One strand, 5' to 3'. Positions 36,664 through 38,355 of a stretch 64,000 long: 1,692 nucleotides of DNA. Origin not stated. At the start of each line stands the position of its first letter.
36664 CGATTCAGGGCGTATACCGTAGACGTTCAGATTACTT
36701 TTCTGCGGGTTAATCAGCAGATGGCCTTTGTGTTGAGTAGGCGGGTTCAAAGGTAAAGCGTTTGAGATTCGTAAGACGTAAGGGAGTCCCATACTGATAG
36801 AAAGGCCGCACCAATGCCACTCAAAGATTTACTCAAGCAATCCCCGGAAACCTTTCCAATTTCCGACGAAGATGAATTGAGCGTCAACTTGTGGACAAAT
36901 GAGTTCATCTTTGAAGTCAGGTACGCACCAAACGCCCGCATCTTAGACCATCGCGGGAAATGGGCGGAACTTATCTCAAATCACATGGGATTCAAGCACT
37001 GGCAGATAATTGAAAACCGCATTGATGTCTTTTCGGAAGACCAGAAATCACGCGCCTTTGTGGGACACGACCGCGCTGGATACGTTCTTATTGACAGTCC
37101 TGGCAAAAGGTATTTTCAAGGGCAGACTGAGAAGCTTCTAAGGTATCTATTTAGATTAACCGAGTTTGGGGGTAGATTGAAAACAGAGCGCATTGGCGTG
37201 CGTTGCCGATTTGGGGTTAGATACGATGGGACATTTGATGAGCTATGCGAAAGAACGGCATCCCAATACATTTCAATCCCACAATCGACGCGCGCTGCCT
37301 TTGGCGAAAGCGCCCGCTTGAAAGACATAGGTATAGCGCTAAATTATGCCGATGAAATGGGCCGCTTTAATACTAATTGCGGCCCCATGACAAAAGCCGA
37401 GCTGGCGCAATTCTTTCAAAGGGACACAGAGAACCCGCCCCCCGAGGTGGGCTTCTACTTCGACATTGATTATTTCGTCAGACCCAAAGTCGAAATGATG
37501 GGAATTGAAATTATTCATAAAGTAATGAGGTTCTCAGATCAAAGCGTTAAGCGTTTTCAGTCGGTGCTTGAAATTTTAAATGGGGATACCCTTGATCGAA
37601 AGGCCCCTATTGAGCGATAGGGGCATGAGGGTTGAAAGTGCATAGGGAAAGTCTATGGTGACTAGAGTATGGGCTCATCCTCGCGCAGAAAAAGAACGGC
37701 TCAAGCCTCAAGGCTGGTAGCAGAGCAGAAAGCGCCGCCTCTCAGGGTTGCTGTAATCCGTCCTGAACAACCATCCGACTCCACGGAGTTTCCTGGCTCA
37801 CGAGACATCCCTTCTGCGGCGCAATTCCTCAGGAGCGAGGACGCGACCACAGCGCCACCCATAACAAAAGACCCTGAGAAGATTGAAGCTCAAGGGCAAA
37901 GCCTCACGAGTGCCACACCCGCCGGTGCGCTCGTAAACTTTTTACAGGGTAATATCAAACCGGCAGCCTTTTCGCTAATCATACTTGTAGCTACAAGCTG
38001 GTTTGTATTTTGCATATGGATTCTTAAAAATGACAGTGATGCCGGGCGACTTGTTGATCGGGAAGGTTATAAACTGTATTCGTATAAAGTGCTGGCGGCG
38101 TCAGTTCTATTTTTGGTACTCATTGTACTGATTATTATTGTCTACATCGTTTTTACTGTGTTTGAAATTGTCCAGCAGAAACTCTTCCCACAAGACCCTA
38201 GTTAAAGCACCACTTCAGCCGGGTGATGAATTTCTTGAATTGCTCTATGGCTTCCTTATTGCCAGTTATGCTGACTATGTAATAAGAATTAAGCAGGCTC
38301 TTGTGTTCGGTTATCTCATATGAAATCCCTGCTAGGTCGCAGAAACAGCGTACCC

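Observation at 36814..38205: Rex-like position: cytoplasmic 268-aa protein plus 2-TM protein co-oriented with the repressor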

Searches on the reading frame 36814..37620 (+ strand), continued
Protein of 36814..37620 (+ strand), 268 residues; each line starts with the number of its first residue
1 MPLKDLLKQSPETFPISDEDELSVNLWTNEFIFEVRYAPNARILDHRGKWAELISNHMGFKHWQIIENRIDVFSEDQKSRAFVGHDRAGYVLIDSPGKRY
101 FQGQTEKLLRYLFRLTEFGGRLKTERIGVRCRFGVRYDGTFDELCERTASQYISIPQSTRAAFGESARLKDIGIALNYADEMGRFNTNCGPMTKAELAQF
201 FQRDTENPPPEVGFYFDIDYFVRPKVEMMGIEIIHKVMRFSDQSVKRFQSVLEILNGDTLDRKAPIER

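Call 49: search_protein_families(library=padloc, proteins=[L009:2201-4876:+, L009:4955-5929:+, L010:2439-5984:+, L010:45-2435:+, L012:2159-3340:+, L013:310-3246:+, L017:1612-4197:+, L017:4213-5541:+, L016:4512-5672:+, L011:4021-5619:+], max_evalue=0.00001)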
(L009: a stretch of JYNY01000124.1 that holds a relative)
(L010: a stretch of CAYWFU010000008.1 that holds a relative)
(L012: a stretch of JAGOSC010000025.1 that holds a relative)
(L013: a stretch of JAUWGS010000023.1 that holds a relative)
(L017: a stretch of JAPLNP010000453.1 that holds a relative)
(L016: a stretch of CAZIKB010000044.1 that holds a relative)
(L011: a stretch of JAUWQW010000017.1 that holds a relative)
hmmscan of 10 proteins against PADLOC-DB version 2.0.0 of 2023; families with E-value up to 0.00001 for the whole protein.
L009:2201-4876:+ (891 aa): 2 families
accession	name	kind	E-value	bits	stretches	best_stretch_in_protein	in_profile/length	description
PDLC03648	REase_III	-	3.5e-20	69.8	1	170-553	11-385/871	Type III restriction enzyme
PDLC03647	REase_III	-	5.1e-09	32.8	1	463-554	490-585/989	Type III restriction enzyme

L009:4955-5929:+ (324 aa): 0 families

L010:2439-5984:+ (1181 aa): 33 families (the best 25 are shown)
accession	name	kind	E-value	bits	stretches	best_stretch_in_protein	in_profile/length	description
PDLC03628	REase_MTase_IIG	-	1.4e-121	405.5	2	5-364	6-362/1100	Type IIG restriction enzyme-methyltransferase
PDLC03613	REase_MTase_IIG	-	5.8e-66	221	1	412-1166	491-1242/1250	Type IIG restriction enzyme-methyltransferase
PDLC03622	REase_MTase_IIG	-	1.4e-39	133.3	2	760-892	964-1094/1524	Type IIG restriction enzyme-methyltransferase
PDLC03612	REase_MTase_IIG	-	9.4e-37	124.7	1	317-694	426-831/1247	Type IIG restriction enzyme-methyltransferase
PDLC03601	REase_MTase_IIG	-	3.5e-34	115.8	1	155-538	199-561/1110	Type IIG restriction enzyme-methyltransferase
PDLC03596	REase_MTase_IIG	-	7.3e-28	95.1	1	413-540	536-646/1148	Type IIG restriction enzyme-methyltransferase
PDLC02643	DrmMI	-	1e-24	84.5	1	420-697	602-897/1347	DrmMI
PDLC03604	REase_MTase_IIG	-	1.4e-23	80.9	1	417-546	387-511/1011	Type IIG restriction enzyme-methyltransferase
PDLC03365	MTase_II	-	2.4e-18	64.3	1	763-1083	215-502/578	Type II methyltransferase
PDLC03611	REase_MTase_IIG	-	2.5e-18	63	1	987-1166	1295-1460/1532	Type IIG restriction enzyme-methyltransferase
PDLC03237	MTase_II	-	5.7e-17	58.9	1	646-1156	199-624/1036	Type II methyltransferase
PDLC02638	DrmMI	-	2.9e-16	56.8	1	420-697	600-900/935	DrmMI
PDLC03614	REase_MTase_IIG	-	3.4e-16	56.1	1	652-828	932-1099/1584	Type IIG restriction enzyme-methyltransferase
PDLC03629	REase_MTase_IIG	-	8.7e-14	48.3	1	415-536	431-536/1182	Type IIG restriction enzyme-methyltransferase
PDLC03620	REase_MTase_IIG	-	1.3e-13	47.5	1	986-1158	1196-1353/1378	Type IIG restriction enzyme-methyltransferase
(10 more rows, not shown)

L010:45-2435:+ (796 aa): 26 families (the best 25 are shown)
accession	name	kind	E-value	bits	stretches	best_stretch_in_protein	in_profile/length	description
PDLC01075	C3a139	-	1.3e-38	131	1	30-645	319-853/948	HKD+Snf2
PDLC02623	DrmD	-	8.5e-34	114.5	2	389-551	519-667/1040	DrmD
PDLC02500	BrxHI|BrxHII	-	4.6e-28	96.2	1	385-527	464-594/933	BrxHI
PDLC02621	DrmD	-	2e-25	87.2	1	365-526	479-645/1040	DrmD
PDLC00659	HmaA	-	1.7e-23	80.4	1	239-508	358-613/1176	SNF2 helicase / DEAD-box helicase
PDLC02619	DrmD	-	2.5e-21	73.6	1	391-513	404-541/872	DrmD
PDLC02193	PLD_Helicase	-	8.3e-19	65.2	1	381-557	666-847/905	-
PDLC02633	DrmD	-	2.6e-16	56.8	1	397-520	523-643/839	DrmD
PDLC02840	DpdE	-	5.4e-16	56.1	1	343-519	500-667/1091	DpdE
PDLC02853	DpdE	-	3.1e-15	53.2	1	381-540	466-632/985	DpdE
PDLC02504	BrxHI|BrxHII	-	1.3e-14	51.2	1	393-538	477-614/971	BrxHII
PDLC02620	DrmD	-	5.3e-14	49.1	1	398-513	482-585/1060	DrmD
PDLC02843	DpdE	-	1.1e-13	48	1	382-505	548-663/1091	DpdE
PDLC02625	DrmD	-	4.8e-13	46.5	1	399-515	266-379/792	DrmD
PDLC02572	DrmA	-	6.4e-11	38.9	1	397-516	516-632/1043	DrmA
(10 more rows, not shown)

L012:2159-3340:+ (393 aa): 87 families (the best 25 are shown)
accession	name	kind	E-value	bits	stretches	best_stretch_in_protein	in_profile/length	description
PDLC03053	Specificity_I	-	3.2e-68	228.8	1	5-392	5-388/397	Type I specificity subunit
PDLC03084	Specificity_I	-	2.7e-55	186.3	1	45-393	40-391/392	Type I specificity subunit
PDLC03107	Specificity_I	-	8.1e-53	177.9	1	4-392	6-392/392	Type I specificity subunit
PDLC03117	Specificity_I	-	4.5e-41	139.2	1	40-392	31-386/518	Type I specificity subunit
PDLC03119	Specificity_I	-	5.6e-40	135.4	1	3-390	5-391/393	Type I specificity subunit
PDLC03069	Specificity_I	-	6.1e-39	132.2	1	94-392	86-387/387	Type I specificity subunit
PDLC03100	Specificity_I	-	3.1e-33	113.8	2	149-390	152-390/392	Type I specificity subunit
PDLC03108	Specificity_I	-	1.7e-31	108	1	48-392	84-435/452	Type I specificity subunit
PDLC03087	Specificity_I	-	7.9e-31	105.4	2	200-391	19-209/418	Type I specificity subunit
PDLC03129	Specificity_I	-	1.5e-30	104.4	1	132-392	133-396/431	Type I specificity subunit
PDLC03086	Specificity_I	-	2.7e-30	103.7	2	210-378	25-189/458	Type I specificity subunit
PDLC04137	mad5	-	5.1e-30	102.9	2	215-392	23-189/392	mads_5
PDLC03099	Specificity_I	-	7.8e-30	102.3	2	201-392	206-390/405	Type I specificity subunit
PDLC03068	Specificity_I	-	5.7e-29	99.5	2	199-359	7-162/403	Type I specificity subunit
PDLC03089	Specificity_I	-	1.1e-27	95.3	2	200-360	9-166/446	Type I specificity subunit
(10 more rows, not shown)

L013:310-3246:+ (978 aa): 8 families
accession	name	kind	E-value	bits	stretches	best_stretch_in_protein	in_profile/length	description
PDLC02419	Aga_SIR2-PNTD1-PNTD2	-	3.3e-30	103.3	1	57-332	6-290/558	Class I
PDLC02420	Aga_SIR2-PNTD1-PNTD2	-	1.8e-29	100.6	1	58-322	20-289/1010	Class I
PDLC02401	Aga_SIR2-PNTD1-PNTD2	-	5.7e-25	86.1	1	118-330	48-260/524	Class I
PDLC02402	Aga_SIR2-PNTD1-PNTD2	-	1.7e-21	74.1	1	51-326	7-290/876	Class I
PDLC02384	pAgo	-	2e-21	74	1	57-324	20-292/1030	-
PDLC05061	PDC-S65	-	2.5e-16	58.1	1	54-258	28-234/592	-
PDLC05060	PDC-S65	-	1.8e-07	28.4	1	145-255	29-139/503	-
PDLC01171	TPR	-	1.6e-06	25.4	0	541-659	103-222/504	TPR repeats containing protein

L017:1612-4197:+ (861 aa): 0 families

L017:4213-5541:+ (442 aa): 0 families

L016:4512-5672:+ (386 aa): 0 families

L011:4021-5619:+ (532 aa): 1 family
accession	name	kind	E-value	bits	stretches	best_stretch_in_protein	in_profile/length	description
PDLC03816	RTasPolA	-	1.6e-125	417.7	1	21-531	15-474/475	DRT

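Call 55: find_encoding_contigs(protein=P0001, flank=10000, max_places=3)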
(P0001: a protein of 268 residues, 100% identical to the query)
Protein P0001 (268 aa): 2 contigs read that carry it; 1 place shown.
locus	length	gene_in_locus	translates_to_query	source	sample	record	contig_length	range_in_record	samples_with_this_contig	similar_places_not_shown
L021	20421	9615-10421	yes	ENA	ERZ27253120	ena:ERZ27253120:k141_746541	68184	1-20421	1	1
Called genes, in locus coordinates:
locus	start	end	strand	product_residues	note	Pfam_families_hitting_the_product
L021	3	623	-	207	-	?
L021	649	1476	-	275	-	-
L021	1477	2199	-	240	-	PF02195:ParB_N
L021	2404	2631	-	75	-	-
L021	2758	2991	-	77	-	-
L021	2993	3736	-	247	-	PF01555:N6_N4_Mtase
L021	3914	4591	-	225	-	-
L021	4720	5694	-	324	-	PF00515:TPR_1 (faint), PF07719:TPR_2 (faint), PF13374:TPR_10 (faint), PF13424:TPR_12 (weak), PF02954:HTH_8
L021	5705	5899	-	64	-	-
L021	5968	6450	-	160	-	-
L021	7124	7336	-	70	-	-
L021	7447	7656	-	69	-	-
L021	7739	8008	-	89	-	-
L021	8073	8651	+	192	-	PF13560:HTH_31, PF01381:HTH_3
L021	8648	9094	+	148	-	PF06114:Peptidase_M78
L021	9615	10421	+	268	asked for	-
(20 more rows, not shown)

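Call 57: search_protein_families(library=padloc, proteins=[L008:1180-2214:-, L008:7182-7877:+, L008:4608-5279:-, L015:2978-5272:-, L015:1415-2671:+, L016:3190-4515:+, L016:8993-9979:-, L017:7411-9276:+, L018:5016-5933:+, L018:3716-4891:+], max_evalue=0.00001)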
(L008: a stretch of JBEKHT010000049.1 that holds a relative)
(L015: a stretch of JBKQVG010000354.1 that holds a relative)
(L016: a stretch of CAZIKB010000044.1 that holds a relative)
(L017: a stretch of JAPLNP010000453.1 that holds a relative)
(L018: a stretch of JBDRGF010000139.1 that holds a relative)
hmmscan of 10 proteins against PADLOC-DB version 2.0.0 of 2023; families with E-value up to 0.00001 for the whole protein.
L008:1180-2214:- (344 aa): 0 families

L008:7182-7877:+ (231 aa): 0 families

L008:4608-5279:- (223 aa): 0 families

L015:2978-5272:- (764 aa): 0 families

L015:1415-2671:+ (418 aa): 0 families

L016:3190-4515:+ (441 aa): 0 families

L016:8993-9979:- (328 aa): 0 families

L017:7411-9276:+ (621 aa): 0 families

L018:5016-5933:+ (305 aa): 4 families
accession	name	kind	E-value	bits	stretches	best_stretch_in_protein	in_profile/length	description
PDLC04990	PDC-S31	-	3.9e-49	165.8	1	21-302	8-255/259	-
PDLC04994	PDC-S31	-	3.3e-31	106.6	1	22-300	19-268/273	-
PDLC04991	PDC-S31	-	2.2e-24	84.3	1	128-296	53-195/208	-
PDLC04992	PDC-S31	-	3.5e-11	41.3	1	137-283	54-195/220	-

L018:3716-4891:+ (391 aa): 32 families (the best 25 are shown)
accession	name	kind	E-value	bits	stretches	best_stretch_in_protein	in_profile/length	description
PDLC04807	PDC-S02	-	5.7e-142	471.1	1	13-372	10-346/351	-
PDLC04820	PDC-S02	-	1.6e-110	367.2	2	136-373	123-328/332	-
PDLC04803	PDC-S02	-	3.1e-99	330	1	81-370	5-263/269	-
PDLC04810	PDC-S02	-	7.4e-89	296.4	1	11-367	6-346/355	-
PDLC04795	PDC-S02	-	1.1e-88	295.8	1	11-368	19-347/357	-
PDLC04831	PDC-S02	-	1.7e-83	279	1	11-362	6-338/346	-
PDLC04827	PDC-S02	-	1.1e-75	252.2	1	12-263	6-231/234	-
PDLC04822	PDC-S02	-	5.8e-69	230.9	1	14-326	8-287/294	-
PDLC04802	PDC-S02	-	9.1e-63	209.4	2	15-157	8-126/171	-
PDLC04813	PDC-S02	-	3.6e-50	168.3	1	208-367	7-164/175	-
PDLC04812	PDC-S02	-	1.6e-48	162.4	1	14-181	6-147/151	-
PDLC01464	PD_DExK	-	1.8e-40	136.2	1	139-284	1-126/126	"CAS-I,CAS-II,CAS-III,CAS-IV,CAS-V,CAS-VI; associated"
PDLC04826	PDC-S02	-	1.6e-38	130.6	1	15-251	10-217/222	-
PDLC04797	PDC-S02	-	1.3e-36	123.5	1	16-159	5-122/126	-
PDLC04808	PDC-S02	-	1.3e-34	116.8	1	19-147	7-109/111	-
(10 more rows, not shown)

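Call 61: find_related_loci(query=A1, collection=metagenome_contigs, flank=6000)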
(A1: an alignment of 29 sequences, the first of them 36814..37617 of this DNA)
Query A1 (268 aa) in metagenome_contigs; peptide patterns used: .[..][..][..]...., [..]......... (x = any residue, [..] = any of these).
415 stretches matched a pattern; 104 encode a relative of the query (tblastn E <= 1e-3); the best 80 are kept; 80 distinct loci.
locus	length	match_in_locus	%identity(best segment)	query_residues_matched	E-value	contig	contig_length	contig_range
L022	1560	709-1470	46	1-255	2e-79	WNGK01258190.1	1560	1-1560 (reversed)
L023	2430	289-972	46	28-257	1e-69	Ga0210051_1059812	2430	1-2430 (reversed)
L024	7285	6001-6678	47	28-255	2e-65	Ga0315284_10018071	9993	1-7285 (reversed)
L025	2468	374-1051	46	28-255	2e-65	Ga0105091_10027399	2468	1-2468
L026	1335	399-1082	43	29-258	1e-68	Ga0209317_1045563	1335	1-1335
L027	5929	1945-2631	43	28-258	2e-64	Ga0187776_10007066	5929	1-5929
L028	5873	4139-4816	45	28-255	4e-64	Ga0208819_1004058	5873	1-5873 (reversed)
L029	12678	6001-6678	45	28-255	4e-64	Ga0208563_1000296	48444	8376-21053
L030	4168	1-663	43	36-258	2e-63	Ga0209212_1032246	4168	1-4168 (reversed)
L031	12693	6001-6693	45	28-260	3e-63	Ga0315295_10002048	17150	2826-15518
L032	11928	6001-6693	45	28-260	3e-63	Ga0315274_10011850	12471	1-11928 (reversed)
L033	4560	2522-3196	45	29-257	1e-62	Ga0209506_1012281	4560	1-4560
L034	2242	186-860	45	29-257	8e-64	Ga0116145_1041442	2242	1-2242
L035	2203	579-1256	44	29-258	1e-63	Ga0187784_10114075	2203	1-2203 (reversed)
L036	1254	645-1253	48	28-232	7e-66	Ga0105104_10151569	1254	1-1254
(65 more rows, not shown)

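Call 68: search_protein_families(library=phrogs, proteins=[L019:4158-4775:+, L019:4772-5290:+, L019:5287-5712:+, L019:2211-3869:+, L019:661-1698:+, L019:6729-7229:+, L019:10426-11367:+, L019:11246-12673:+], max_evalue=0.01)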
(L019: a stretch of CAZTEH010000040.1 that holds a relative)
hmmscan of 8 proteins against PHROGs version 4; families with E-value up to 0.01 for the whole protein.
L019:4158-4775:+ (205 aa): 3 families
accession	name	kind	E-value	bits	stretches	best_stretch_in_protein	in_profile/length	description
phrog_16823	-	tail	1.2e-09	37.1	1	47-124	969-1053/1948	tail length tape measure protein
phrog_13118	-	lysis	1.2e-08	34.6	1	49-125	485-562/888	endolysin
phrog_2649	-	lysis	0.0044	17.9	1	37-93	26-90/261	endolysin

L019:4772-5290:+ (172 aa): 0 families

L019:5287-5712:+ (141 aa): 2 families
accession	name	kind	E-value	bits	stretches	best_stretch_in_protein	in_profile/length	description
phrog_18218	-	unknown function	7e-24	85.3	1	40-138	5-103/108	-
phrog_1859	-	head and packaging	0.00095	20.4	1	8-65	14-73/76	major head protein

L019:2211-3869:+ (552 aa): 1 family
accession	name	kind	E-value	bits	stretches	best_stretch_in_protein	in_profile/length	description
phrog_7388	-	unknown function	2.6e-06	27.7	1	210-418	22-225/455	-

L019:661-1698:+ (345 aa): 0 families

L019:6729-7229:+ (166 aa): 3 families
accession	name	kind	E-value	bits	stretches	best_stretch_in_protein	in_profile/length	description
phrog_7090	-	unknown function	0.00056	21.4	1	101-162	60-125/127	-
phrog_3556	-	unknown function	0.0013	18.8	1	65-163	169-267/276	-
phrog_28737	-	unknown function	0.0027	18.3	1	42-105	57-121/341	-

L019:10426-11367:+ (313 aa): 0 families

L019:11246-12673:+ (475 aa): 1 family
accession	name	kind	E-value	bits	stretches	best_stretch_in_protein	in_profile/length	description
phrog_12787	-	unknown function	1.1e-107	361.5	1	89-470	1-377/387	-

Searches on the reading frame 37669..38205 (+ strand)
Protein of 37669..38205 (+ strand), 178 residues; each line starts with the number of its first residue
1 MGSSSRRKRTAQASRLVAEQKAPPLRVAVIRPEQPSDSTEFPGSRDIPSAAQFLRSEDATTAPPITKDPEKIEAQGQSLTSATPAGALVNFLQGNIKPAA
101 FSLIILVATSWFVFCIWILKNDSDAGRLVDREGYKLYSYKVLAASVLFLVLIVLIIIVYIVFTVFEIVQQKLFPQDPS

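Call 3: search_protein_families(library=pfam, proteins=[window:37669-38205:+], max_evalue=1)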
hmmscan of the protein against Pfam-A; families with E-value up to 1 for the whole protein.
window:37669-38205:+ (178 aa): 2 families
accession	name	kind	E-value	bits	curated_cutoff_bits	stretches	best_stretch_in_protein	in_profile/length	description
PF06011.17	TRP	-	0.00062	19.1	28.5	1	95-168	197-255/426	Transient receptor potential (TRP) ion channel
PF08510.17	PIG-P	-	0.98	9.7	39.3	0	100-164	6-68/121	PIG-P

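Call 4: search_protein_families(library=ncbifam, proteins=[window:37669-38205:+], max_evalue=1)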
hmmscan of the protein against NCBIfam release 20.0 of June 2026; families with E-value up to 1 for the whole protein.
window:37669-38205:+ (178 aa): 1 family
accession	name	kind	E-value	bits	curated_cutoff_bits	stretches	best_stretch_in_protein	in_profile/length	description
NF033218.1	anchor_AmaP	equivalog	0.64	9.8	55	1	100-162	8-70/166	alkaline shock response membrane anchor protein AmaP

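Call 5: search_protein_families(library=padloc, proteins=[window:37669-38205:+], max_evalue=1)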
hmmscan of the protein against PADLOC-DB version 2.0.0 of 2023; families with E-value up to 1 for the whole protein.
window:37669-38205:+ (178 aa): 0 families

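Call 6: search_protein_families(library=phrogs, proteins=[window:37669-38205:+], max_evalue=1)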
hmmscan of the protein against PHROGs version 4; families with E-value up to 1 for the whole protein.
window:37669-38205:+ (178 aa): 3 families
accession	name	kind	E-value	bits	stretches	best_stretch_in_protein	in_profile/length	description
phrog_28317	-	unknown function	0.07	14.5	1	133-172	23-60/77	-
phrog_10723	-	unknown function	0.29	12.3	0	145-172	17-44/66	-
phrog_3878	-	unknown function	0.34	12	1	101-158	22-75/129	-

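Call 10: find_homologous_proteins(query=window:37669-38205:+)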
Query window:37669-38205:+ (178 aa): 2 proteins with E <= 0.001 among 209 candidates.
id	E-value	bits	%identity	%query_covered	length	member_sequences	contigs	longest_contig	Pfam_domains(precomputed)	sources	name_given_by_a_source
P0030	1.9e-108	378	100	100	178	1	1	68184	-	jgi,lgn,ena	jgi:hypothetical protein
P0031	5.2e-54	201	71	76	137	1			-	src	-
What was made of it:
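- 37669..38205 (+): Gene B: 178-aa membrane protein, the proposed effector. It is in the same reading frame as A, 48 nt downstream. One close database homologue, P0031, at 71% identity (call 10).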

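Call 79: predict_structure(alignment_id=A3)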
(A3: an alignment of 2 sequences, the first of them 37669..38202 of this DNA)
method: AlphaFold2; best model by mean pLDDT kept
length: 178 residues; sequences in the alignment: 2
mean_pLDDT: 60.4   pTM: 0.32
mean pLDDT of the five models: 60.4, 59.1, 56.3, 55.6, 54.0
residues with pLDDT >= 90: 0; 70-90: 51; 50-70: 85; < 50: 42
segments of 3 or more residues with pLDDT < 50: 26-28, 32-36, 47-59, 71-73, 75-79
pLDDT, mean of each block of 10 residues (from residue 1): 55 53 52 49 49 47 52 48 53 58 74 74 56 65 78 82 79 64
secondary structure, 60 per line:
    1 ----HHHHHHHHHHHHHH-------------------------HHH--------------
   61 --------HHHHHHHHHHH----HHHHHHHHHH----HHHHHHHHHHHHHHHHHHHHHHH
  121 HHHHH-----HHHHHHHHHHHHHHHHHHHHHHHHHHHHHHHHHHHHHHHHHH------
elements in order: H5-18 H69-79 H84-93 H98-125 H131-172
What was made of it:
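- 37669..37953 (+): B residues 1-95: basic N-terminus (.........) and a disordered tail. It carries family-conserved short motifs: DATTAPP here (DSTNAP in most homologues), and an amphipathic helix just before TM1. AF2 pLDDT about 50 (call 79).
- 37954..38187 (+): B residues 96-173: helical hairpin of two TM helices joined by the conserved loop motif (Q/K)(D/N)(D/N)xxG(R/x)L, which reads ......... here. AF2 helices 98-125 and 131-172, pLDDT 74-82 (call 79).
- Checked: The AF2 model of B gives helices 98-125 and 131-172 and pLDDT of about 50 for the N-terminal part (call 79).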
